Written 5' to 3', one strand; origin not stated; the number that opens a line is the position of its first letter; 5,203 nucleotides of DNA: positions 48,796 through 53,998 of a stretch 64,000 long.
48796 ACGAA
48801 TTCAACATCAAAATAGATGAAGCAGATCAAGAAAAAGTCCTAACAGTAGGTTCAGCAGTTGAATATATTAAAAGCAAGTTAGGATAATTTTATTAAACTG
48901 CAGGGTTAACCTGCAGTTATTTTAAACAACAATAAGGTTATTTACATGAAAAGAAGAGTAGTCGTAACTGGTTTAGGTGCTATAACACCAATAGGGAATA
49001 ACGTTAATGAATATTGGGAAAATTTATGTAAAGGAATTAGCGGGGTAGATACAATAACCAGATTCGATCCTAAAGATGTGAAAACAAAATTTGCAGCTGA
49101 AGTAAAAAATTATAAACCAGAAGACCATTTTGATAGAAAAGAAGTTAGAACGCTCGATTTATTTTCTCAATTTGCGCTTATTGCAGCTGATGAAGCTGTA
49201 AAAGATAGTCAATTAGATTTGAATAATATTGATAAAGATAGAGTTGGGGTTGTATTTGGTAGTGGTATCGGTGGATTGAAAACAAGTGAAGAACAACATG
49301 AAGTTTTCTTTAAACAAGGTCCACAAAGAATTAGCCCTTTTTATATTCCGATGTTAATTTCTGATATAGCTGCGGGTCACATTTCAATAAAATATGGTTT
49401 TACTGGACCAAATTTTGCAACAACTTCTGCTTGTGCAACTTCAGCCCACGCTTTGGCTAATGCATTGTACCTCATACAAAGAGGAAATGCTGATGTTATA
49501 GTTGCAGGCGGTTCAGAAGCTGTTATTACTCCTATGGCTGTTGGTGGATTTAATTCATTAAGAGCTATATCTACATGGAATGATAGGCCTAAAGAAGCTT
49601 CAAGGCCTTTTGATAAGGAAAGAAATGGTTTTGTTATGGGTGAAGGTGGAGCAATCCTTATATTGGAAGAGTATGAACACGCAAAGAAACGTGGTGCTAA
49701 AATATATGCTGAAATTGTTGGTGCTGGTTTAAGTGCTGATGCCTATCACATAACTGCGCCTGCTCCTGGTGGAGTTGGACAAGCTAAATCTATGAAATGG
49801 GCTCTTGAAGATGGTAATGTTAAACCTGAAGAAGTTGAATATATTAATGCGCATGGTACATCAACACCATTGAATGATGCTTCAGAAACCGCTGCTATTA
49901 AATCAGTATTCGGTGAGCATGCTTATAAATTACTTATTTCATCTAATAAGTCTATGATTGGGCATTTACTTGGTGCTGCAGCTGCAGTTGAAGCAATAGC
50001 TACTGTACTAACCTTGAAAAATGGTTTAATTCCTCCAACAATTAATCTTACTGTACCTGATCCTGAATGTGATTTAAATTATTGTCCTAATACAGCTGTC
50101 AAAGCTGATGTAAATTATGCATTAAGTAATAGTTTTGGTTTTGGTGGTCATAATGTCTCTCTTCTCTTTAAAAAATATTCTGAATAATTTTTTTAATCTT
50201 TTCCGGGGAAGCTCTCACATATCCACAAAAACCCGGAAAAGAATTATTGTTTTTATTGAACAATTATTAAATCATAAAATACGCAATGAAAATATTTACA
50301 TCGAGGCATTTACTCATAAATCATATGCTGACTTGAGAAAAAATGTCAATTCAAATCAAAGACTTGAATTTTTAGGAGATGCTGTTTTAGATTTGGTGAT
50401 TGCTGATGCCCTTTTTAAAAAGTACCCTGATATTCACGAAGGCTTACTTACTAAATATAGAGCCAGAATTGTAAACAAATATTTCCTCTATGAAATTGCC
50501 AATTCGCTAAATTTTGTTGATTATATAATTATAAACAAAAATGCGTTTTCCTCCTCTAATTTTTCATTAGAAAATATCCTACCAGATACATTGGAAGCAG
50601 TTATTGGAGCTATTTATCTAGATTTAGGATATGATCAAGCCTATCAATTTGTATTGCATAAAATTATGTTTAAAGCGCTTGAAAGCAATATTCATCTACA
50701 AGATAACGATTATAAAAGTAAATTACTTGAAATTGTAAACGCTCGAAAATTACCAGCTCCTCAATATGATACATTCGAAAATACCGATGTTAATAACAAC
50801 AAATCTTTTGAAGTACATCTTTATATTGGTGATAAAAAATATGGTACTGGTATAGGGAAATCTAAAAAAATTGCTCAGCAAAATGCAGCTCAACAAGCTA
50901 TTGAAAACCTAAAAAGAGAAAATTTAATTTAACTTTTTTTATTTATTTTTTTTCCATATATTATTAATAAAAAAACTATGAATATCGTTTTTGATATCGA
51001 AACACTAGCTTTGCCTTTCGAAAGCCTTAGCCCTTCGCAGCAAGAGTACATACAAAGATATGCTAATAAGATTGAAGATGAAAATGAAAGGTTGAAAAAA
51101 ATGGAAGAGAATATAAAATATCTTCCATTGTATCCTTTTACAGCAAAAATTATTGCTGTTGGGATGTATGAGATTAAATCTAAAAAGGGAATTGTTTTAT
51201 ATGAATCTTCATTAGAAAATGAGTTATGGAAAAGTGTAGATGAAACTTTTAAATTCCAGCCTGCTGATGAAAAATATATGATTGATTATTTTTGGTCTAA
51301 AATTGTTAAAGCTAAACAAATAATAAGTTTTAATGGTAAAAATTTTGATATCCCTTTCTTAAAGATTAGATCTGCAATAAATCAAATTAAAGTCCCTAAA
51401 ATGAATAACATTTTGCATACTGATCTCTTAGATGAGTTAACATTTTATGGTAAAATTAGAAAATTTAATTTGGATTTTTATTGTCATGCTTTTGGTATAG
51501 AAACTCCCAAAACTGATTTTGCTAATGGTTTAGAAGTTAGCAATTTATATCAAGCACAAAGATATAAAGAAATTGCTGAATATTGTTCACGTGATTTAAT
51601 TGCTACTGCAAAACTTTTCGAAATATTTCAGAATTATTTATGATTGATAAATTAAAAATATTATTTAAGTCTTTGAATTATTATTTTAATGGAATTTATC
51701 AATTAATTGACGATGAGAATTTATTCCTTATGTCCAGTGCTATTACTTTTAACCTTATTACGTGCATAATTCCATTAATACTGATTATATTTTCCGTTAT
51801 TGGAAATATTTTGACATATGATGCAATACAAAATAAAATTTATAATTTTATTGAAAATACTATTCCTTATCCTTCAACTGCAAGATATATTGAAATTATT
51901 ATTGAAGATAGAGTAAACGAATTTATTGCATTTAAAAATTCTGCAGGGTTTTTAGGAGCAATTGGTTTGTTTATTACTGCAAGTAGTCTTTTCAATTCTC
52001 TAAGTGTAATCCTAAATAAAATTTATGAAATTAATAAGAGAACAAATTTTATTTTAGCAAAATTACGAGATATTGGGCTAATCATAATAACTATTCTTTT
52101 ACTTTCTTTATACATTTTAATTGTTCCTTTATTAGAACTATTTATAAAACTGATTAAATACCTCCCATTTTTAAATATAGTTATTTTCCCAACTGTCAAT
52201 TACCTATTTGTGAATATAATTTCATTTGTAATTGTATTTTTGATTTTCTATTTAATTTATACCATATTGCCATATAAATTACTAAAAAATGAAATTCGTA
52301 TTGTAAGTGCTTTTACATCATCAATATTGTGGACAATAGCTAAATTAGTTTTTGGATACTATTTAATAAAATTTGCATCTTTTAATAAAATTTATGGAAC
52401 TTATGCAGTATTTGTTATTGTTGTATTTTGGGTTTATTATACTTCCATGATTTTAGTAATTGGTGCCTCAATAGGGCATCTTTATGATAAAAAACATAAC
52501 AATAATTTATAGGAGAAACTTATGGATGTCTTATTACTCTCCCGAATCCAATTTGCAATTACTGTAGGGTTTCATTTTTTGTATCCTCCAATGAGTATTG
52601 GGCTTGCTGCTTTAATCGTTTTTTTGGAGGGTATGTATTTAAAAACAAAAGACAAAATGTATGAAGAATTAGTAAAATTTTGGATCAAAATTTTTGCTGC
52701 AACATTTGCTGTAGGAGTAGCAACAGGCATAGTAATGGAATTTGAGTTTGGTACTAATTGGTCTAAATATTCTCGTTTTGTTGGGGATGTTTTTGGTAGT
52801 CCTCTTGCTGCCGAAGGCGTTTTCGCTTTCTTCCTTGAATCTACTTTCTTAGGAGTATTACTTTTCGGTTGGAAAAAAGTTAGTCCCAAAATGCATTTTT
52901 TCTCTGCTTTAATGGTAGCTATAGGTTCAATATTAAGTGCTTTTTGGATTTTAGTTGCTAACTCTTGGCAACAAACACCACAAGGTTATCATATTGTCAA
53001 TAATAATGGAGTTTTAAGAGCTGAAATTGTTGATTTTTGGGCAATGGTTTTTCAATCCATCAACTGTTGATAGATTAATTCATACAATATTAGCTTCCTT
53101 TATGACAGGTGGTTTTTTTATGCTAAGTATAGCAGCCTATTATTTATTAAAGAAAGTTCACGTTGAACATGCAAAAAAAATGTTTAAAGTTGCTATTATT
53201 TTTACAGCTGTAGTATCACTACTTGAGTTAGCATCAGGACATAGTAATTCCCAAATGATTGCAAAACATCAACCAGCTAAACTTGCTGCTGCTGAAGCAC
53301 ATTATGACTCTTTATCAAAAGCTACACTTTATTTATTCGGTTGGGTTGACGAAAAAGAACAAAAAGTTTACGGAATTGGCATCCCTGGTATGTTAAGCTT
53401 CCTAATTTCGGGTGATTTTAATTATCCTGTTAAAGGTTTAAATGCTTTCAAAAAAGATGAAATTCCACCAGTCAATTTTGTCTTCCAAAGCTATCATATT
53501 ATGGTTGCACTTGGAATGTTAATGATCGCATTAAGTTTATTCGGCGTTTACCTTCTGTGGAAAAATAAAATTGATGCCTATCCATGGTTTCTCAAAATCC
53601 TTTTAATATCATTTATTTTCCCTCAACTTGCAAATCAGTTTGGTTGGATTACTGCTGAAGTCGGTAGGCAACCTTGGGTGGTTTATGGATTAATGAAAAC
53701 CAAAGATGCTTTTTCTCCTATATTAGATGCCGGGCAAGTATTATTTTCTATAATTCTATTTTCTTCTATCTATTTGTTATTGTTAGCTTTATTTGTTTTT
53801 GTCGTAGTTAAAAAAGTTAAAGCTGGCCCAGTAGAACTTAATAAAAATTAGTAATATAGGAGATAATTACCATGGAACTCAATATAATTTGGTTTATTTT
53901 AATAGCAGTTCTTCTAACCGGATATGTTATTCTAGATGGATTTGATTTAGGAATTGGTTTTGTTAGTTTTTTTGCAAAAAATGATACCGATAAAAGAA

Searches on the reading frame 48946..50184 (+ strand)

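Call 101: search_protein_families(library=pfam, proteins=[window:48946-50184:+], max_evalue=0.0001)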
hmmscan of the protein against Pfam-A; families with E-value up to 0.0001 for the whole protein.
window:48946-50184:+ (413 aa): 2 families
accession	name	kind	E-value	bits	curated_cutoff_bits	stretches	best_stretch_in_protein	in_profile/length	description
PF00109.32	ketoacyl-synt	-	1.5e-58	198.8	20.8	1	3-246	2-252/252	Beta-ketoacyl synthase, N-terminal domain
PF02801.28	Ketoacyl-synt_C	-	1.6e-41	141.5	20.8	1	254-368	1-118/119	Beta-ketoacyl synthase, C-terminal domain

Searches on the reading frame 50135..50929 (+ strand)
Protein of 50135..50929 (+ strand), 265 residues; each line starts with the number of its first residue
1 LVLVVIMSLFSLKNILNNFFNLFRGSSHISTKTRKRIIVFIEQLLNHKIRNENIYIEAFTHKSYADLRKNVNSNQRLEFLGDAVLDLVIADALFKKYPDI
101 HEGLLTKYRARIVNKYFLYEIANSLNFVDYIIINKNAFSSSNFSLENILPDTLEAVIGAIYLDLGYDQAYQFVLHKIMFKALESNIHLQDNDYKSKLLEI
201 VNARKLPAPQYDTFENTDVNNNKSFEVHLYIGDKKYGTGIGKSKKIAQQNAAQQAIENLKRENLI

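Call 102: search_protein_families(library=pfam, proteins=[window:50135-50929:+], max_evalue=0.0001)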
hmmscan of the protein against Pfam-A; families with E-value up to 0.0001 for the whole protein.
window:50135-50929:+ (265 aa): 4 families
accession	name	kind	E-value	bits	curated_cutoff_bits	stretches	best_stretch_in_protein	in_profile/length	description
PF14622.11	Ribonucleas_3_3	-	7e-34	117.2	35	1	51-178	1-125/128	Ribonuclease-III-like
PF00636.31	Ribonuclease_3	-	4.3e-22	79.3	27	1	75-165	1-102/102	Ribonuclease III domain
PF00035.32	dsrm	-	1.6e-16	61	23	1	193-259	1-66/66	Double-stranded RNA binding motif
PF22935.1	RM44_endonuclase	-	4.8e-05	23.9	27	0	56-160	24-139/139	Large ribosomal subunit protein mL44, endonuclease domain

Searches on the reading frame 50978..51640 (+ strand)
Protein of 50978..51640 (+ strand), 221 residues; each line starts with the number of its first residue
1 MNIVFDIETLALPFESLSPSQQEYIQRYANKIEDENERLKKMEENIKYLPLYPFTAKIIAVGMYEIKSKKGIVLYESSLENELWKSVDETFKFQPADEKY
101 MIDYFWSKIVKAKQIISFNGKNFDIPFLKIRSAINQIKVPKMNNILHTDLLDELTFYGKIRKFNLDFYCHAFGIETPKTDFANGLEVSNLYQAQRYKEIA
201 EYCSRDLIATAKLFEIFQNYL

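Call 102: search_protein_families(library=pfam, proteins=[window:50978-51640:+], max_evalue=0.0001)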
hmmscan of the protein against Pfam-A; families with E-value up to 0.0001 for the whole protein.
window:50978-51640:+ (221 aa): 3 families
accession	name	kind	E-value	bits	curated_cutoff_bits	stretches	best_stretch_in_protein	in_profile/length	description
PF10108.15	DNA_pol_B_exo2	-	4.4e-19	69.4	24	1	93-214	32-170/213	Predicted 3'-5' exonuclease related to the exonuclease domain of PolB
PF13482.12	RNase_H_2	-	4.9e-12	46.5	22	1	86-216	32-163/165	RNase_H superfamily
PF03104.25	DNA_pol_B_exo1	-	4.3e-06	26.7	23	1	5-146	69-194/242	DNA polymerase family B, exonuclease domain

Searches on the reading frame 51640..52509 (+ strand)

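Call 102: search_protein_families(library=pfam, proteins=[window:51640-52509:+], max_evalue=0.0001)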
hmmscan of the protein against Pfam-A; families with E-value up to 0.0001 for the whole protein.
window:51640-52509:+ (290 aa): 1 family
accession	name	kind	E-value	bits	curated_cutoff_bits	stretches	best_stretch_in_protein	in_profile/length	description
PF03631.20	Virul_fac_BrkB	-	9.8e-43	147.1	33.7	1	25-282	2-255/259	Virulence factor BrkB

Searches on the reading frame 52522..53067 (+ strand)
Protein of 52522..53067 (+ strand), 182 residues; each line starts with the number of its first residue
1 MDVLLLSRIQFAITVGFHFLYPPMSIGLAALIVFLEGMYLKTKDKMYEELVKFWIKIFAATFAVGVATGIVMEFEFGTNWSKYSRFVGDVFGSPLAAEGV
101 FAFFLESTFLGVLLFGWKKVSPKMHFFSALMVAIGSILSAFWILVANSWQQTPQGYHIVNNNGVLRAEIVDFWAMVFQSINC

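Call 102: search_protein_families(library=pfam, proteins=[window:52522-53067:+], max_evalue=0.0001)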
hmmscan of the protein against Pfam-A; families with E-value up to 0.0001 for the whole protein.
window:52522-53067:+ (182 aa): 1 family
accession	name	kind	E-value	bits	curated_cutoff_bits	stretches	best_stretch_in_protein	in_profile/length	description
PF01654.22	Cyt_bd_oxida_I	-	1.9e-82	277.5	26.2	1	6-179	1-171/418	Cytochrome bd terminal oxidase subunit I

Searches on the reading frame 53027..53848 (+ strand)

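Call 102: search_protein_families(library=pfam, proteins=[window:53027-53848:+], max_evalue=0.0001)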
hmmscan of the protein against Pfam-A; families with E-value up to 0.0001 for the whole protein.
window:53027-53848:+ (274 aa): 1 family
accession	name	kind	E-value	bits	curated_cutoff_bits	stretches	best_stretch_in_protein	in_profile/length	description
PF01654.22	Cyt_bd_oxida_I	-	1.1e-84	285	26.2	1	4-268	164-418/418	Cytochrome bd terminal oxidase subunit I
